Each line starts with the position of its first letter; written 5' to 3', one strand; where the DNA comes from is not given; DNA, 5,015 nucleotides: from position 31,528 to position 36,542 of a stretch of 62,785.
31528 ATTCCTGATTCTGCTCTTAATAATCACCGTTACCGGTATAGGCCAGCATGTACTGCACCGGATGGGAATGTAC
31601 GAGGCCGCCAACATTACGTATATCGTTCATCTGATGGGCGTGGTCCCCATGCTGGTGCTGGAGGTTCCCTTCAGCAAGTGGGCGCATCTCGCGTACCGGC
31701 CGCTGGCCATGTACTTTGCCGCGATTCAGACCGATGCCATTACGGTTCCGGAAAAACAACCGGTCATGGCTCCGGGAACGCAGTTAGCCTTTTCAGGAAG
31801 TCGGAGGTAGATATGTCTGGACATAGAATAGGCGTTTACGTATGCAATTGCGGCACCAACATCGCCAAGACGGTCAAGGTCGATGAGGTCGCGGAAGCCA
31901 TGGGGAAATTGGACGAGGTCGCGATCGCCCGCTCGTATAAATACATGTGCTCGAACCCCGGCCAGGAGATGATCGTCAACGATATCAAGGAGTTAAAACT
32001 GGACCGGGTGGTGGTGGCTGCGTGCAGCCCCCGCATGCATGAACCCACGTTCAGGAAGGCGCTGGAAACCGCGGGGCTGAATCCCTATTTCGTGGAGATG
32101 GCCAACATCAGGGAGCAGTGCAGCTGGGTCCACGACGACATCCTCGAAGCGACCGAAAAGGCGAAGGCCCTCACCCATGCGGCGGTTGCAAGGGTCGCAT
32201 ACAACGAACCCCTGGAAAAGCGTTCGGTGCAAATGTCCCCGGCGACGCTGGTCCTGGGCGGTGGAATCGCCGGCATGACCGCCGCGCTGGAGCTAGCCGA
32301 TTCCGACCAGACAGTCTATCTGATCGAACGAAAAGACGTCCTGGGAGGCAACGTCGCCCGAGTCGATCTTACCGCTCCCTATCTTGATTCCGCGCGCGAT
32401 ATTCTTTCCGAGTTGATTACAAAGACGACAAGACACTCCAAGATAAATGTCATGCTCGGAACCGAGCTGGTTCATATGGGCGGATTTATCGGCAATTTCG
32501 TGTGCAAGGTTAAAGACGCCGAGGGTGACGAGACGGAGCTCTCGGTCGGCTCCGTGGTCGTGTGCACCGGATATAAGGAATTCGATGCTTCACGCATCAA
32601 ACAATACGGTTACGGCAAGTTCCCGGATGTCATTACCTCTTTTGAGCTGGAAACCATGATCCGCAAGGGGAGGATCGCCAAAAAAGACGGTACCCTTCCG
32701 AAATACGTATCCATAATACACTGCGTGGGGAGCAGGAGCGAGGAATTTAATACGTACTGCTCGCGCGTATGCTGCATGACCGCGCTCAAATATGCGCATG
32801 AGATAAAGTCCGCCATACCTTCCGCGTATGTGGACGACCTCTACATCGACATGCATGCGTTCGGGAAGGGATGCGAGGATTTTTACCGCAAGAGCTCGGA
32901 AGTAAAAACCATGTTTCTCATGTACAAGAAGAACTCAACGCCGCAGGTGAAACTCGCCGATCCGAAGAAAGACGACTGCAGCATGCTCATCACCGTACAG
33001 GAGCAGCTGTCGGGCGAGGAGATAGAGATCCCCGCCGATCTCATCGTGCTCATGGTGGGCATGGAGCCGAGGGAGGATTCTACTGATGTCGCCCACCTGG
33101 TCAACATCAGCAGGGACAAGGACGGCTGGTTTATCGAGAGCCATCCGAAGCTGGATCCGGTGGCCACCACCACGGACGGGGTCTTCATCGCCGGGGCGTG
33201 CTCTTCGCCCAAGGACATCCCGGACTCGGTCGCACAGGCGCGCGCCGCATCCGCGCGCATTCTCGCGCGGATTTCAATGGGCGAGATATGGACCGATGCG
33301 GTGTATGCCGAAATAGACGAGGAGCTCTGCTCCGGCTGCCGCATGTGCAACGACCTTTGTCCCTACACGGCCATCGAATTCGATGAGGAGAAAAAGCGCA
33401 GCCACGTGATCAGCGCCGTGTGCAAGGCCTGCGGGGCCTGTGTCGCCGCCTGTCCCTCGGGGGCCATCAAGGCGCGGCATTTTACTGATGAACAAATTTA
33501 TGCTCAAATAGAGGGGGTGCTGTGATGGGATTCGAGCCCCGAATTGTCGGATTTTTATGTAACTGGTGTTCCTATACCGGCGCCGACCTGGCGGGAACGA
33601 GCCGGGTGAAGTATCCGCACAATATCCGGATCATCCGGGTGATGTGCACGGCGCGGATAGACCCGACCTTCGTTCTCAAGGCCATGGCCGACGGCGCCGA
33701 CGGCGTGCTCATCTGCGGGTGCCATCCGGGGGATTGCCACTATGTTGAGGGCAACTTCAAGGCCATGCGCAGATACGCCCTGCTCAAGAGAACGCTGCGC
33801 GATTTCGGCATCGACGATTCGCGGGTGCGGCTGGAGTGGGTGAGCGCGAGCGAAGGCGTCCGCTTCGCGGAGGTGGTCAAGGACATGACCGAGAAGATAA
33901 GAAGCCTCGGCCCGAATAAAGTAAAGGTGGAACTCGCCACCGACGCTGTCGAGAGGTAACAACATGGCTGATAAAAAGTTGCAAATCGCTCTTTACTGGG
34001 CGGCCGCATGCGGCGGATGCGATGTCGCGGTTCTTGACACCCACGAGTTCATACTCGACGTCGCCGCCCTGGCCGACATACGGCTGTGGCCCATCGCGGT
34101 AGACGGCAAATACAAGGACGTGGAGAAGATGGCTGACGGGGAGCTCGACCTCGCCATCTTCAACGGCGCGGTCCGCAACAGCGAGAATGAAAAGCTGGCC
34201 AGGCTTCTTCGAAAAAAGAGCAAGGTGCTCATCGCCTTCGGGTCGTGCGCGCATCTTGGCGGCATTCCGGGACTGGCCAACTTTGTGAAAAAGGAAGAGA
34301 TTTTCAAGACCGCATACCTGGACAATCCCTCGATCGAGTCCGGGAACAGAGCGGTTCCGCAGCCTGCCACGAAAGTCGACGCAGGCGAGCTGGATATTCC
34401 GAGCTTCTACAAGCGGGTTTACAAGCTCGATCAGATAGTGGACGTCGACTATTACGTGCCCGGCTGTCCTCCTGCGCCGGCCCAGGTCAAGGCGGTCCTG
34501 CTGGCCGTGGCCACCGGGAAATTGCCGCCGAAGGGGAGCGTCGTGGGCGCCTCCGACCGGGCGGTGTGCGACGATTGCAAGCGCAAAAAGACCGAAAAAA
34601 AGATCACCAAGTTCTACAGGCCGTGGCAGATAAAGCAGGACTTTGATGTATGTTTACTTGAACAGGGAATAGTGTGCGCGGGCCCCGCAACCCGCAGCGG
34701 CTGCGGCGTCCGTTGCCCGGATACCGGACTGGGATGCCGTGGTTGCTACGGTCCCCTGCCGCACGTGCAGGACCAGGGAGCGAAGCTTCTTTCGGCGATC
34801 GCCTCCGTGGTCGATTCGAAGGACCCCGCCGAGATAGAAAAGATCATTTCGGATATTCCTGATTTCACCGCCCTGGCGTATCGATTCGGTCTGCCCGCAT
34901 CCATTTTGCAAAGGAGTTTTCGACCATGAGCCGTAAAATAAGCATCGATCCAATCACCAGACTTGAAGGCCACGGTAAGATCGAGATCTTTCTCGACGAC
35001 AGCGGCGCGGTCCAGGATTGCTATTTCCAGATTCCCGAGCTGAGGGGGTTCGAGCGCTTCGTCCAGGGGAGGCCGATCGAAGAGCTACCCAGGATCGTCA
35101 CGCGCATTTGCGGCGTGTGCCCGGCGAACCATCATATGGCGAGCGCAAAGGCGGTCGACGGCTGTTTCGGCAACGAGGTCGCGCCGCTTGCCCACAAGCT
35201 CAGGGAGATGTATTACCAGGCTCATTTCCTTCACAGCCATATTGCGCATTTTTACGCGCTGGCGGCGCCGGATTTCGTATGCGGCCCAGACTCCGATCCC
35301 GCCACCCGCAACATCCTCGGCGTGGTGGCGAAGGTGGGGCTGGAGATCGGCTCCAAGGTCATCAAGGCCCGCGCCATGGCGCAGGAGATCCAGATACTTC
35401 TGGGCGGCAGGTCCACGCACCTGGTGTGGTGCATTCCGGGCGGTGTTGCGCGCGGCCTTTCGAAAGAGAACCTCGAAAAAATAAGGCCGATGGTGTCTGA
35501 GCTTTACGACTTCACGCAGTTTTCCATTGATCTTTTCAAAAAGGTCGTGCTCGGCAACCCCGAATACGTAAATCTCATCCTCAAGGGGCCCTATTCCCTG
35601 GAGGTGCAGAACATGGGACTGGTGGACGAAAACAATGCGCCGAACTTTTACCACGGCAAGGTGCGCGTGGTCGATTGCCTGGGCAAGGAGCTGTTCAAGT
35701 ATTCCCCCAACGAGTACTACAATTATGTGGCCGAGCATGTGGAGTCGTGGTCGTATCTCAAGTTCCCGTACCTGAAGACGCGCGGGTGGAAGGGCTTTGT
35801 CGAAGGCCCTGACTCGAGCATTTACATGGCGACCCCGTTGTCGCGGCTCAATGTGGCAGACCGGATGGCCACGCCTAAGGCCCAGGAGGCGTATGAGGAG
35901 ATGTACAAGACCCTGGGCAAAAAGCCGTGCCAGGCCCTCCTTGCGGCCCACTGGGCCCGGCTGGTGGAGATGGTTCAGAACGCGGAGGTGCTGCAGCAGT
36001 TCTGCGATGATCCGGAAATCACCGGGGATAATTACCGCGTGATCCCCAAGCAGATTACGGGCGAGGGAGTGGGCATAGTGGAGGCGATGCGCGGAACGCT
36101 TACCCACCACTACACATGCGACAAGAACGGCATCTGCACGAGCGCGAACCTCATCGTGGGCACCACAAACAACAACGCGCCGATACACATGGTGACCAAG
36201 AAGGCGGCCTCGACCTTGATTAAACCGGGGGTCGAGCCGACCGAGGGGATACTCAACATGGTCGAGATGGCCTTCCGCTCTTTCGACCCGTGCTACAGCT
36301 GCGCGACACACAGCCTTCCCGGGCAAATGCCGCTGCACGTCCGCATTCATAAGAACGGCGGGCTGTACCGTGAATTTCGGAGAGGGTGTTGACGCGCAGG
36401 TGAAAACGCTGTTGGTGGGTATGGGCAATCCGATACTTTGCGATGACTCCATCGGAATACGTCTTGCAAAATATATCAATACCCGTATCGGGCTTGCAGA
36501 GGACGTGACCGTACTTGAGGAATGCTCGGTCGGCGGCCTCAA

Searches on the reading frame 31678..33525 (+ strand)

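Call 28: search_protein_families(library=pfam, max_evalue=0.000001, proteins=[window:31678-33525:+])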
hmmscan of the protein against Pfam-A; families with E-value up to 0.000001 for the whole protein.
window:31678-33525:+ (615 aa): 8 families
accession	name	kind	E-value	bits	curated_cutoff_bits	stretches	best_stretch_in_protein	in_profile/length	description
PF07992.20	Pyr_redox_2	-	4.1e-14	53.1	26.1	1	190-308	3-117/291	Pyridine nucleotide-disulphide oxidoreductase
PF00037.32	Fer4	-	2.3e-10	40.3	21.1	0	580-598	6-24/24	4Fe-4S binding domain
PF13237.11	Fer4_10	-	4.2e-09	36.6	25.5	1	545-593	3-53/53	4Fe-4S dicluster domain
PF12838.12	Fer4_7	-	4.2e-08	34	27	1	551-596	2-52/52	4Fe-4S dicluster domain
PF14697.11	Fer4_21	-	7.5e-08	32.8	35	1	544-598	1-58/59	4Fe-4S dicluster domain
PF12831.13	FAD_oxidored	-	2.5e-07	30.8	27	1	191-229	3-41/416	FAD dependent oxidoreductase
PF13450.12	NAD_binding_8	-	3e-07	31.1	21.9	1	192-230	1-39/68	NAD(P)-binding Rossmann-like domain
PF13484.11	Fer4_16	-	4.2e-07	31.1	30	0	582-600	2-20/66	4Fe-4S double cluster binding domain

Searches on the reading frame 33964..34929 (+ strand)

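Call 28: search_protein_families(library=pfam, max_evalue=0.000001, proteins=[window:33964-34929:+])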
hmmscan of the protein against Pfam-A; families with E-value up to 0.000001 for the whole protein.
window:33964-34929:+ (321 aa): 1 family
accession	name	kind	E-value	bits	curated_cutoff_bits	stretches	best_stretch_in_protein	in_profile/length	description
PF01058.29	Oxidored_q6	-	7e-25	87.7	27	1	16-181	1-127/128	NADH ubiquinone oxidoreductase, 20 Kd subunit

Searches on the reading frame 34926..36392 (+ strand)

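Call 28: search_protein_families(library=pfam, max_evalue=0.000001, proteins=[window:34926-36392:+])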
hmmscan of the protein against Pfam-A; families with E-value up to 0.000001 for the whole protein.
window:34926-36392:+ (488 aa): 1 family
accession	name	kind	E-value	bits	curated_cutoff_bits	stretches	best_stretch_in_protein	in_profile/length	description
PF00374.24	NiFeSe_Hases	-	2.1e-37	129.7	25.8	2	40-118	1-79/508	Nickel-dependent hydrogenase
